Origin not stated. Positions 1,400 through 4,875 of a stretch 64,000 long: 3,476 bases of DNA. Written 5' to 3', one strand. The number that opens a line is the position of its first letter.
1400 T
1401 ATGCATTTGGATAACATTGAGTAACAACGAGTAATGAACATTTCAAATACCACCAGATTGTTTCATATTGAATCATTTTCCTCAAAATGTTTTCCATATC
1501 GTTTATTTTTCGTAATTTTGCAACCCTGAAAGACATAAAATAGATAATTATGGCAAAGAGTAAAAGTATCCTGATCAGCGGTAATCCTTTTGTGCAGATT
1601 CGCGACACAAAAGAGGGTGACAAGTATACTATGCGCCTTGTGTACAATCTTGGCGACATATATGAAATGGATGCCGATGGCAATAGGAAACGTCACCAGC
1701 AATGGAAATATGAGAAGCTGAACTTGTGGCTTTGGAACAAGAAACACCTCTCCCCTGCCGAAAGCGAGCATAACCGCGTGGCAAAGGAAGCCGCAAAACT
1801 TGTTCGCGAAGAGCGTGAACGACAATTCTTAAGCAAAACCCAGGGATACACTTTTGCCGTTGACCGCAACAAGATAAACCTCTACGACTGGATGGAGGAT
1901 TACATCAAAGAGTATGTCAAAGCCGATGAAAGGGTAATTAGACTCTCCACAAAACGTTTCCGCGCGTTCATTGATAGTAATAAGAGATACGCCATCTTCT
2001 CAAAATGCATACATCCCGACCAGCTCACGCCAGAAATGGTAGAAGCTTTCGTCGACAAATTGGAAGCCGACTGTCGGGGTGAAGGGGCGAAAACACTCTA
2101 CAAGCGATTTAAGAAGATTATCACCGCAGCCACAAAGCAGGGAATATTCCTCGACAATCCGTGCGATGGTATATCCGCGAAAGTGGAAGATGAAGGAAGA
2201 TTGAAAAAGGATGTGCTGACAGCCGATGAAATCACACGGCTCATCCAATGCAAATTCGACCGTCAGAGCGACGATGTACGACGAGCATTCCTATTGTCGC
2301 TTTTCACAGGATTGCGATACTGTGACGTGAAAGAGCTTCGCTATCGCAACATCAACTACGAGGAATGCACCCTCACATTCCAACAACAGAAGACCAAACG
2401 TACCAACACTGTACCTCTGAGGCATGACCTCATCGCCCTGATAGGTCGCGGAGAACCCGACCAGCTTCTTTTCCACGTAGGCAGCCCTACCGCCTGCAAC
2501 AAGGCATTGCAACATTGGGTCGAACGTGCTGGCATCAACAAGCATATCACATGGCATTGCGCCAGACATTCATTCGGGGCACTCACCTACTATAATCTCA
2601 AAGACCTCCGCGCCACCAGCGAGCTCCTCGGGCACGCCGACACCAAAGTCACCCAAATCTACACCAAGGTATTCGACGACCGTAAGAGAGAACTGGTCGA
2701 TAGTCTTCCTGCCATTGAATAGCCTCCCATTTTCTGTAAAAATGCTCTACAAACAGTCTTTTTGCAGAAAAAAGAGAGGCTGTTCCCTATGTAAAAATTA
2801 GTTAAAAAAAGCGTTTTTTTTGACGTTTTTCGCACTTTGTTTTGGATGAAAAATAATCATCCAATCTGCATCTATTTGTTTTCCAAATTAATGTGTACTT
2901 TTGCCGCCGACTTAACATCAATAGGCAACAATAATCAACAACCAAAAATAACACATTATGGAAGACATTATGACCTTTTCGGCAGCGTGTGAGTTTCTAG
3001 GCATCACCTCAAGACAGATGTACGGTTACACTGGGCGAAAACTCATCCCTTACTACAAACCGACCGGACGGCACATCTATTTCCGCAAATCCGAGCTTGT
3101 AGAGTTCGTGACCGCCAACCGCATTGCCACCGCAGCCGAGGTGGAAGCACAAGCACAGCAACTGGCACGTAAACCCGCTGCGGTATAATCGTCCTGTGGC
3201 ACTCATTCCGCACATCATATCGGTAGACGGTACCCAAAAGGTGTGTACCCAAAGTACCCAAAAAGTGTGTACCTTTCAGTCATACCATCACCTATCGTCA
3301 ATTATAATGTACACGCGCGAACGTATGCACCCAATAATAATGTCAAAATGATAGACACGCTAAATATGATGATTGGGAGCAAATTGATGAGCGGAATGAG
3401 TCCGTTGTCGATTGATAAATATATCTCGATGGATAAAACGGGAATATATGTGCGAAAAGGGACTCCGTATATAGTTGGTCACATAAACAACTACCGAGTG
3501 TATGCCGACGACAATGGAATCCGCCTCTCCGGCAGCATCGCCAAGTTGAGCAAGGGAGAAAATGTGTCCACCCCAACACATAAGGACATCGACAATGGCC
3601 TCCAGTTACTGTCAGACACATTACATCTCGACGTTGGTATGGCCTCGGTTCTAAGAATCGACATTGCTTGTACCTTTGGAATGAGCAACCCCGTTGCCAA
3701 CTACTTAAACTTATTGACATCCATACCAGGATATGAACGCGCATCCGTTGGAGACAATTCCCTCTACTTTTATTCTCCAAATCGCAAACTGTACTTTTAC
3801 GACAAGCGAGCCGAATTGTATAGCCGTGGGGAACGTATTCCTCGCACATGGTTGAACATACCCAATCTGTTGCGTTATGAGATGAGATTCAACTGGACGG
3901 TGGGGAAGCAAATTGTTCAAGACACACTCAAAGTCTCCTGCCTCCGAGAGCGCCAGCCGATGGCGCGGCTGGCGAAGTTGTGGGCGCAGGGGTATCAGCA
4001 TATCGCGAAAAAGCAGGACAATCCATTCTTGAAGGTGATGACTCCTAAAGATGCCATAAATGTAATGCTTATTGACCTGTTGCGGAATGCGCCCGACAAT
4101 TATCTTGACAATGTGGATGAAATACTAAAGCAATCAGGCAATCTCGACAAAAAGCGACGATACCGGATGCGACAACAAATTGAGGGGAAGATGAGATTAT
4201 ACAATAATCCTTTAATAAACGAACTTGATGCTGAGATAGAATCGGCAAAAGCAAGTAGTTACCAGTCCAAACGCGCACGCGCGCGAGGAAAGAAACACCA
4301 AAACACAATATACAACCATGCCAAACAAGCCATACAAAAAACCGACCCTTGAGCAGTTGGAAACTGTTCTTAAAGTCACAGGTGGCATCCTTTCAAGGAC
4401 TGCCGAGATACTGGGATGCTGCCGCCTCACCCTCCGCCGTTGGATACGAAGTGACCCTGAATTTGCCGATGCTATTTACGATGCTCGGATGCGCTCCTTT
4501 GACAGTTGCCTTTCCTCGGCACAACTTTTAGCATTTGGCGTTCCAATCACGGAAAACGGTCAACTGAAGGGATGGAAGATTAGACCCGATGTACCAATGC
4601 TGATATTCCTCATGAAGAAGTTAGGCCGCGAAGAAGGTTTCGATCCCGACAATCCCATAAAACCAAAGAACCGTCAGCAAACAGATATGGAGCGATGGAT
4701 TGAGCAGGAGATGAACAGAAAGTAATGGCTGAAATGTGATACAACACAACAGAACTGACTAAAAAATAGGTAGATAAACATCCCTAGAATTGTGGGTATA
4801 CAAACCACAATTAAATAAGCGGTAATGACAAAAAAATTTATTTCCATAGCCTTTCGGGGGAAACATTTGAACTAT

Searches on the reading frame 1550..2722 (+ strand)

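Call 12: search_protein_families(library=pfam, proteins=[window:1550-2722:+], max_evalue=0.01)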
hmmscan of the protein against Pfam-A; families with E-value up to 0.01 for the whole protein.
window:1550-2722:+ (390 aa): 2 families
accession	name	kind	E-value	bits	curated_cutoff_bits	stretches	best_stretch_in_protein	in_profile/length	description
PF00589.27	Phage_integrase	-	5.2e-18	65.8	27.1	1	222-376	2-170/172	Phage integrase family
PF13102.12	Phage_int_SAM_5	-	2.5e-08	34.6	22.3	1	110-205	1-95/98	Phage integrase SAM-like domain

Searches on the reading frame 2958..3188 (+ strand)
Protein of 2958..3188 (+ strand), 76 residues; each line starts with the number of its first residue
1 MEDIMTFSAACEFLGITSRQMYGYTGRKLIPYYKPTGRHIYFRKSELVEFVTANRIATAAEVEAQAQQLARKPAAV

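Call 12: search_protein_families(library=pfam, proteins=[window:2958-3188:+], max_evalue=0.01)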
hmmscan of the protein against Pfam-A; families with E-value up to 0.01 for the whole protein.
window:2958-3188:+ (76 aa): 1 family
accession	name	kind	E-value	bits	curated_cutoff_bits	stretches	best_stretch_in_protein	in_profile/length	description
PF12728.13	HTH_17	-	1.2e-10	41.9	27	1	5-55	2-51/51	Helix-turn-helix domain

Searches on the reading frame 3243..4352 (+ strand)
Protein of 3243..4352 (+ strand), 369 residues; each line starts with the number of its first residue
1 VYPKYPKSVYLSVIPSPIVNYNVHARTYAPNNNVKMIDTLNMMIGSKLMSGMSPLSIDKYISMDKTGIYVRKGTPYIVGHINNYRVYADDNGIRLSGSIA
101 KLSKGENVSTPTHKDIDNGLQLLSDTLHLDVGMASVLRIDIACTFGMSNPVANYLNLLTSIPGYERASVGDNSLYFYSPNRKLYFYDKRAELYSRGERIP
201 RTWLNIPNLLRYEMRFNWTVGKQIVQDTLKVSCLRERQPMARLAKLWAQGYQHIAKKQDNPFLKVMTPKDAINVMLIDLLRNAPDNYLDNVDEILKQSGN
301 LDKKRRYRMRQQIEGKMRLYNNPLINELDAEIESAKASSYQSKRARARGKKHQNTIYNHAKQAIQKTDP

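Call 12: search_protein_families(library=pfam, proteins=[window:3243-4352:+], max_evalue=0.01)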
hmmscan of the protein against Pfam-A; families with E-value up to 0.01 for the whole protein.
window:3243-4352:+ (369 aa): 1 family
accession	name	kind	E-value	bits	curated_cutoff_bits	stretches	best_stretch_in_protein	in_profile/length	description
PF05144.20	Phage_CRI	-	4.4e-10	40.1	21.7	1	91-218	64-215/232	Replication-associated protein G2P N-terminal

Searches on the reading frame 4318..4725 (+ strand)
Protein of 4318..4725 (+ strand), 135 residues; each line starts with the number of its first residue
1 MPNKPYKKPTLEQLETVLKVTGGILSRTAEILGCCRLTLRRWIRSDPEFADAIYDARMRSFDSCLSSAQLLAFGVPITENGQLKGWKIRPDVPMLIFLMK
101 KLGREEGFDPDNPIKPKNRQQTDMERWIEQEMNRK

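Call 12: search_protein_families(library=pfam, proteins=[window:4318-4725:+], max_evalue=0.01)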
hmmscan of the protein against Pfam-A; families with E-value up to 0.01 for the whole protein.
window:4318-4725:+ (135 aa): 2 families
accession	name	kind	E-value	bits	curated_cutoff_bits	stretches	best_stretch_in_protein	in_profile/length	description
PF02954.25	HTH_8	-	0.0004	20.5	22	1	12-41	8-37/42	Bacterial regulatory protein, Fis family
PF12728.13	HTH_17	-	0.0057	17.3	27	0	29-45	8-24/51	Helix-turn-helix domain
